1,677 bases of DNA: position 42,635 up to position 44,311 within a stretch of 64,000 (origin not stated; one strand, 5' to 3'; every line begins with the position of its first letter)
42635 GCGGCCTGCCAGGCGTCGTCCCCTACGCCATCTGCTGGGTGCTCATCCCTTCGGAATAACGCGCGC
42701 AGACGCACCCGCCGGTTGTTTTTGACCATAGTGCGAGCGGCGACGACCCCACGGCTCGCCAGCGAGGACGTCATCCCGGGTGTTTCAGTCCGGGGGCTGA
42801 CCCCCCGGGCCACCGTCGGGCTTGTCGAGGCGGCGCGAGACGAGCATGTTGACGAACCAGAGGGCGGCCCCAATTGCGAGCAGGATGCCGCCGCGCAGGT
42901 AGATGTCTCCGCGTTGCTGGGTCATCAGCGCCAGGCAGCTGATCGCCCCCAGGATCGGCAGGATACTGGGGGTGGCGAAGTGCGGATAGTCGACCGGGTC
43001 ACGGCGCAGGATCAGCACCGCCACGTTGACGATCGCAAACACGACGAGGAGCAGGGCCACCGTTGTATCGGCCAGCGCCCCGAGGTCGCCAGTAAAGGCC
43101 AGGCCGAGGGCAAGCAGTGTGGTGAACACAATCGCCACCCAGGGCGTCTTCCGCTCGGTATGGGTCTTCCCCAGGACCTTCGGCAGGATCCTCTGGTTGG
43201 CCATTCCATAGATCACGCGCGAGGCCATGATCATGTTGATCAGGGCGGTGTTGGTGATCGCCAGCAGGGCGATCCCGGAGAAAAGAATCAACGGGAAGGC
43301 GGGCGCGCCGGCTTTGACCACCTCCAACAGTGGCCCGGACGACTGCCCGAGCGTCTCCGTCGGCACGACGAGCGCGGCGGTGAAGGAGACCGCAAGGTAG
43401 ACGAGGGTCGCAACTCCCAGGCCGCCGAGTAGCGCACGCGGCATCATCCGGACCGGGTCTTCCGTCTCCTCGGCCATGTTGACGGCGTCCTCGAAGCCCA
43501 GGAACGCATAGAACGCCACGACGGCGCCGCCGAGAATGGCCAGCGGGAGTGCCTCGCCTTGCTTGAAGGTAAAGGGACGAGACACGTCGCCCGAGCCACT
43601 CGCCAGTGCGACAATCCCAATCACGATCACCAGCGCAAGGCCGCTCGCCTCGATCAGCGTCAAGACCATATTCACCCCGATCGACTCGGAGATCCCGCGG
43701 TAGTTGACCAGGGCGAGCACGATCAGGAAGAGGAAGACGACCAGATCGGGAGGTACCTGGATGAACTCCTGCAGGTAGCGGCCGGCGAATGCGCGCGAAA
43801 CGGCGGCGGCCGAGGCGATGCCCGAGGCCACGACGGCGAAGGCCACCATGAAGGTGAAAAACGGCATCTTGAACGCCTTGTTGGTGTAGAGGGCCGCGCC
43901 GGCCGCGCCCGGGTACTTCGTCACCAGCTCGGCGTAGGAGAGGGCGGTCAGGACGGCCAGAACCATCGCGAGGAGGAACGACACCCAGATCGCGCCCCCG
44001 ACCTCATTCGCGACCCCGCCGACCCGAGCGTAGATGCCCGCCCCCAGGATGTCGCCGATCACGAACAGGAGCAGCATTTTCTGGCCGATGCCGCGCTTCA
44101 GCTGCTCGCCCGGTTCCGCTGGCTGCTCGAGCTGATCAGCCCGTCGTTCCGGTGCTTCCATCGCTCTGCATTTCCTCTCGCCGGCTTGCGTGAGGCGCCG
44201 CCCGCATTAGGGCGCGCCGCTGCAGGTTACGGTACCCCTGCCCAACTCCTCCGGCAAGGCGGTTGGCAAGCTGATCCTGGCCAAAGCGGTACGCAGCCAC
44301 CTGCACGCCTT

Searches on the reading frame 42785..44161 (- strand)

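Call 48: search_protein_families(library=pfam, proteins=[window:42785-44161:-], max_evalue=0.00001)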
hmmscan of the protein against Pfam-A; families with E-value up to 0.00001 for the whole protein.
window:42785-44161:- (458 aa): 2 families
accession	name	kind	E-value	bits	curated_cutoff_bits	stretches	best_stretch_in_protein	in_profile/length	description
PF13520.12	AA_permease_2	-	4.4e-45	154.8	27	1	26-413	2-401/427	Amino acid permease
PF00324.27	AA_permease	-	6e-33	114.7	24.6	1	31-384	3-372/470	Amino acid permease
